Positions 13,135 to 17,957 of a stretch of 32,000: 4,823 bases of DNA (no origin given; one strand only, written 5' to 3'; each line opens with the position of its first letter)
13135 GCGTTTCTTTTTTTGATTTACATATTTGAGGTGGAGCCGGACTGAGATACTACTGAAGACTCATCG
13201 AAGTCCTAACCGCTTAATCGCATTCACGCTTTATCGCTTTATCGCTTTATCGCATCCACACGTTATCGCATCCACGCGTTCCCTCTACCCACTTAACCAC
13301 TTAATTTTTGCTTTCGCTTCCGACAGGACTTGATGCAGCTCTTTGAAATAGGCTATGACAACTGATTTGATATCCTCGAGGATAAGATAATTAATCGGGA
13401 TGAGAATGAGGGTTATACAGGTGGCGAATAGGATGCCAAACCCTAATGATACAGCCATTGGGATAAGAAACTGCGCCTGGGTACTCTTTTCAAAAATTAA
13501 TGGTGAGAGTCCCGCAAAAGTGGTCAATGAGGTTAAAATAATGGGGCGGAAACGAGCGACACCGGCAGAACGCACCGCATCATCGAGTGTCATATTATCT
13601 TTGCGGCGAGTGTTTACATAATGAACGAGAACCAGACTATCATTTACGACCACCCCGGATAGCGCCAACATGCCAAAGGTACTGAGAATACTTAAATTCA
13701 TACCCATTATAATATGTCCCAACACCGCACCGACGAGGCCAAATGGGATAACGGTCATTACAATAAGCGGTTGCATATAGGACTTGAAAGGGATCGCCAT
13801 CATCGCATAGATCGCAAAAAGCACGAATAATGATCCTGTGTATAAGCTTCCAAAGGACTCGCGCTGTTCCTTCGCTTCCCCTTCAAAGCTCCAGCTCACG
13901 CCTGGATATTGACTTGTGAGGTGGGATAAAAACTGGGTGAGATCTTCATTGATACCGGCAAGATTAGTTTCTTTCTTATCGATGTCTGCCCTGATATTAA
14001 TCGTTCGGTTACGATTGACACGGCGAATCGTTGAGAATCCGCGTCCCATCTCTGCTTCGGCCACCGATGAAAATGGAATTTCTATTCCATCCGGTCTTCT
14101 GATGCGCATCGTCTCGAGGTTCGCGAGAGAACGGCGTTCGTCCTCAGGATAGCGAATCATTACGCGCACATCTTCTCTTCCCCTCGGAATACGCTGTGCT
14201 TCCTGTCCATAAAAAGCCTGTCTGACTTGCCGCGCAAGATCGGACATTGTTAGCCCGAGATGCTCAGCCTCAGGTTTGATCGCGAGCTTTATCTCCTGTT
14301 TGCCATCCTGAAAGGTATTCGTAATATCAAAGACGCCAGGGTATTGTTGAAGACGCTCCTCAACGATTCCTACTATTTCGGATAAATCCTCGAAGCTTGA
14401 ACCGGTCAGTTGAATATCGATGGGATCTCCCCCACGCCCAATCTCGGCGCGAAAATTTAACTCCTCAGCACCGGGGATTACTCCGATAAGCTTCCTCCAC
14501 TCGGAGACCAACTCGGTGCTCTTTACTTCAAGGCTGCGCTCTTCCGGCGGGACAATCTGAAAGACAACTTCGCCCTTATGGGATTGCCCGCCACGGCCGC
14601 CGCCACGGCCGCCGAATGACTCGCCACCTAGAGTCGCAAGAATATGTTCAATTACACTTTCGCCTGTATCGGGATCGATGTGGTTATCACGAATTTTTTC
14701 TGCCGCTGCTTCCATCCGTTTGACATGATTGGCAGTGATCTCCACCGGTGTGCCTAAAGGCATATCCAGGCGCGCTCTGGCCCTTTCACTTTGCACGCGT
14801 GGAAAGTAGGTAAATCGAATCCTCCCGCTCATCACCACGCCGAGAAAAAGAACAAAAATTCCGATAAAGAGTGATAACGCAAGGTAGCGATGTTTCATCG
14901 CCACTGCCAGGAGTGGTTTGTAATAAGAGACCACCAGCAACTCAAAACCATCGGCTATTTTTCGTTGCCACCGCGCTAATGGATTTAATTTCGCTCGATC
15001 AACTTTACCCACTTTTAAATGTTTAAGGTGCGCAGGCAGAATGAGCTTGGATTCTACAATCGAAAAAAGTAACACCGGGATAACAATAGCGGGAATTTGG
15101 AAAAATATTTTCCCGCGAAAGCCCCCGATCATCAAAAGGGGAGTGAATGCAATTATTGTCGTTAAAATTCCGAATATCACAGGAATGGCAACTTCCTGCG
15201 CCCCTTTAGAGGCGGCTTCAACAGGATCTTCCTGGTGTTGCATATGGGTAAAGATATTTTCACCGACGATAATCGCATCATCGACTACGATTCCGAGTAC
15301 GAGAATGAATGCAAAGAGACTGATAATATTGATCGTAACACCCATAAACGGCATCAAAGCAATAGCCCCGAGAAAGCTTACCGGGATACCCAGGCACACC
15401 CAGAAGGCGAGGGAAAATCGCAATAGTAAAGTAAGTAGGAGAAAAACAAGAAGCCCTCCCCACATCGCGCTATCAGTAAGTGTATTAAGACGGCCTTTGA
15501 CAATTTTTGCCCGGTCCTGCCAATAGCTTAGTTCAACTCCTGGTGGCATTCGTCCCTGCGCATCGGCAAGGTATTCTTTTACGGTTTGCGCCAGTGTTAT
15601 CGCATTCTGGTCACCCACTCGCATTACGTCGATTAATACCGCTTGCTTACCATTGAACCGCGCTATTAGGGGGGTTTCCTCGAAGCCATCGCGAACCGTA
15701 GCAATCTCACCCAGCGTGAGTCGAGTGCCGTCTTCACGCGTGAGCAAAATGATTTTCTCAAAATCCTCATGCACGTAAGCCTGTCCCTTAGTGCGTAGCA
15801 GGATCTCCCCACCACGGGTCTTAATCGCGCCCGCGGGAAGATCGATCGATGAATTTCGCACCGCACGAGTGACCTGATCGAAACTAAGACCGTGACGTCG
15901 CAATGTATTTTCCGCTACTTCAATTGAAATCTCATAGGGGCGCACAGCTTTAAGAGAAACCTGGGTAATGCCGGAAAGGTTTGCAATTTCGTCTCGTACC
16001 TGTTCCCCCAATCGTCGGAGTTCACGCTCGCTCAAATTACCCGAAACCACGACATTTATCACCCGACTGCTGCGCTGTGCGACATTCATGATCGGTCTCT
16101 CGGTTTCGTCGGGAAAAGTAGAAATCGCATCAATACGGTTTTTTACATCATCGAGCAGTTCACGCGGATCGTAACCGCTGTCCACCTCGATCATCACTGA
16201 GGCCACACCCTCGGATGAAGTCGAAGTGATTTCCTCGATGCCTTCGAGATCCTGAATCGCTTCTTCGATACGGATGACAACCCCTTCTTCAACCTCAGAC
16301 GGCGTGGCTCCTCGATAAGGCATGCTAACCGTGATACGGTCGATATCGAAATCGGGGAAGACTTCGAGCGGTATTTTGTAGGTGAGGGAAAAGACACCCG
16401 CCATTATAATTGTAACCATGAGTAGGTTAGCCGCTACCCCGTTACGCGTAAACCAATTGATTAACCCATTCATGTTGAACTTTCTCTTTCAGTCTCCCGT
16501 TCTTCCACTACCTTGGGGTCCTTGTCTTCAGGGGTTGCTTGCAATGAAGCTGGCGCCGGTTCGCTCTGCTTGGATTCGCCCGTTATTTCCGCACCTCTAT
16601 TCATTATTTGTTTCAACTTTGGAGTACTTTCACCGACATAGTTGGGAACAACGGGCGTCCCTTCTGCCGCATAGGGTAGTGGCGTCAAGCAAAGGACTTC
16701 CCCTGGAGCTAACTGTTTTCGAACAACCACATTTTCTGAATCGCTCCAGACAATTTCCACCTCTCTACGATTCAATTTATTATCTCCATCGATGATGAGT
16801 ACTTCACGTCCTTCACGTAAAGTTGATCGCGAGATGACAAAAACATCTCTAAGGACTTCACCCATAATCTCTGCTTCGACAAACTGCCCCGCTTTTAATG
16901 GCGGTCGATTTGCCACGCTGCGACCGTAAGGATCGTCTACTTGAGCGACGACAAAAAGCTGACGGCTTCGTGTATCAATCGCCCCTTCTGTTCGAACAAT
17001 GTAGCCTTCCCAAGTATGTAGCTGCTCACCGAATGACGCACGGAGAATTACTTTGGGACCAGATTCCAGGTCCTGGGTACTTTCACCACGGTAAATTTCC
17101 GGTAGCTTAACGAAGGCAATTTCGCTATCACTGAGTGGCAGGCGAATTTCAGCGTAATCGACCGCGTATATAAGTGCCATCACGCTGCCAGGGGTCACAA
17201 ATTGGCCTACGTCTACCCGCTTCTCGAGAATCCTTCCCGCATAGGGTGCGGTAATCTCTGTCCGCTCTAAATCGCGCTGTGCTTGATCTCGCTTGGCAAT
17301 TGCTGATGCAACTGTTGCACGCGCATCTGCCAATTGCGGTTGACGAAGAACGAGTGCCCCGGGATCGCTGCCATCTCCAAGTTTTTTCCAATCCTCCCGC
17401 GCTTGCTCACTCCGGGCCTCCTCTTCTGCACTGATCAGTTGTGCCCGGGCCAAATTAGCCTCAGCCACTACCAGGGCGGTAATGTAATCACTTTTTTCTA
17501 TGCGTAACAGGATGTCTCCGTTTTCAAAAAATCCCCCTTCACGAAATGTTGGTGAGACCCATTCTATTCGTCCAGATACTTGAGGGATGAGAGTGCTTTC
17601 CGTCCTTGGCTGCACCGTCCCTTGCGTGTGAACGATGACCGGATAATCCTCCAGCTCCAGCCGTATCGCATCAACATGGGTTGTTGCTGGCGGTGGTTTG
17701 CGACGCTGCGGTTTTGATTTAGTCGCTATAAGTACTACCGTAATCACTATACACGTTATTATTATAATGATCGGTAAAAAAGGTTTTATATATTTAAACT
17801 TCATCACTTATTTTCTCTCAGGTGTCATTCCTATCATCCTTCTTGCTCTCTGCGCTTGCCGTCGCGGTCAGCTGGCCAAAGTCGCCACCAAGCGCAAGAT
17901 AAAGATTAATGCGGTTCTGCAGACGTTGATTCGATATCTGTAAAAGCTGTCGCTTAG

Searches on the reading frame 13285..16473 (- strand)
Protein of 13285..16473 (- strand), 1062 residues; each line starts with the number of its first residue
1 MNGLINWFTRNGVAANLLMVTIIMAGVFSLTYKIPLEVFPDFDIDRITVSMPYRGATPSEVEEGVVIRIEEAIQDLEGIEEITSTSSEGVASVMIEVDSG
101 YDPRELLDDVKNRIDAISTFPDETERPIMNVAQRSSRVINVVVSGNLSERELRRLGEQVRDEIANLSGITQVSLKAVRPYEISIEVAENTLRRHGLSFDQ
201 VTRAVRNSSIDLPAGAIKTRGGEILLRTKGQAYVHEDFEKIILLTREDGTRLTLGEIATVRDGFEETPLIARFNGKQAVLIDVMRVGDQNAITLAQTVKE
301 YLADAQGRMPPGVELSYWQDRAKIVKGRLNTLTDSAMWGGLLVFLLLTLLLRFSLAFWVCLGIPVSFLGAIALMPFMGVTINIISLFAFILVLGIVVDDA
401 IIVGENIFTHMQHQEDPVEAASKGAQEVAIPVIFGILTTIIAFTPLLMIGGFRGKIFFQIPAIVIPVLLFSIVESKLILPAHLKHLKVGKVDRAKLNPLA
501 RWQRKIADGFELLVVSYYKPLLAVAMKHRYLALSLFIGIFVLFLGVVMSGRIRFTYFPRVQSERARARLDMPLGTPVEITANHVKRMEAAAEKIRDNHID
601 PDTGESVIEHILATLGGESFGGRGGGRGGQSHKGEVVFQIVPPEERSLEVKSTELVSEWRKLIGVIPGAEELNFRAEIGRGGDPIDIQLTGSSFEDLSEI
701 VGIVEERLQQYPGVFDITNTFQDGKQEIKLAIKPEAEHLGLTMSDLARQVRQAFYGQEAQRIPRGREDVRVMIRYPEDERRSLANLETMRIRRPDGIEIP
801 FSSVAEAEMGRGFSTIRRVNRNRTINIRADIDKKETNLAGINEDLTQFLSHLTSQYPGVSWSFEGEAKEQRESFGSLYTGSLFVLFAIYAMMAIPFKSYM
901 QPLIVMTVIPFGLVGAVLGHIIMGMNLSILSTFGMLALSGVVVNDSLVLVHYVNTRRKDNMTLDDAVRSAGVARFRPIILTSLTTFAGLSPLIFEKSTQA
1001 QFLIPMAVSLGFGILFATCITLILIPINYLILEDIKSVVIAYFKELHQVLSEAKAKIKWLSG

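Call 13: search_protein_families(library=pfam, proteins=[window:13285-16473:-])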
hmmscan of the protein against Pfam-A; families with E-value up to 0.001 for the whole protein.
window:13285-16473:- (1062 aa): 2 families
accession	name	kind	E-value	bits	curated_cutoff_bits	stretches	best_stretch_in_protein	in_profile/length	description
PF00873.25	ACR_tran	-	8.6e-179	596.9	28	1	5-1032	2-1020/1021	AcrB/AcrD/AcrF family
PF02355.23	SecD_SecF_C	-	4.7e-05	23.3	20.5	0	341-475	40-175/189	Protein export membrane protein SecD/SecF, C-terminal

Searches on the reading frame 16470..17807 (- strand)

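Call 13: search_protein_families(library=pfam, proteins=[window:16470-17807:-])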
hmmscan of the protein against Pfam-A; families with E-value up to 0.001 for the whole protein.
window:16470-17807:- (445 aa): 2 families
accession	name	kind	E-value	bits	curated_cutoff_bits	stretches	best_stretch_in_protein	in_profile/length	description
PF13437.12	HlyD_3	-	2.3e-11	44.8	22.2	1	185-306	2-105/106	HlyD family secretion protein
PF16576.10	HlyD_D23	-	1.1e-05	25.2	30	1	60-215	7-141/214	Barrel-sandwich domain of CusB or HlyD membrane-fusion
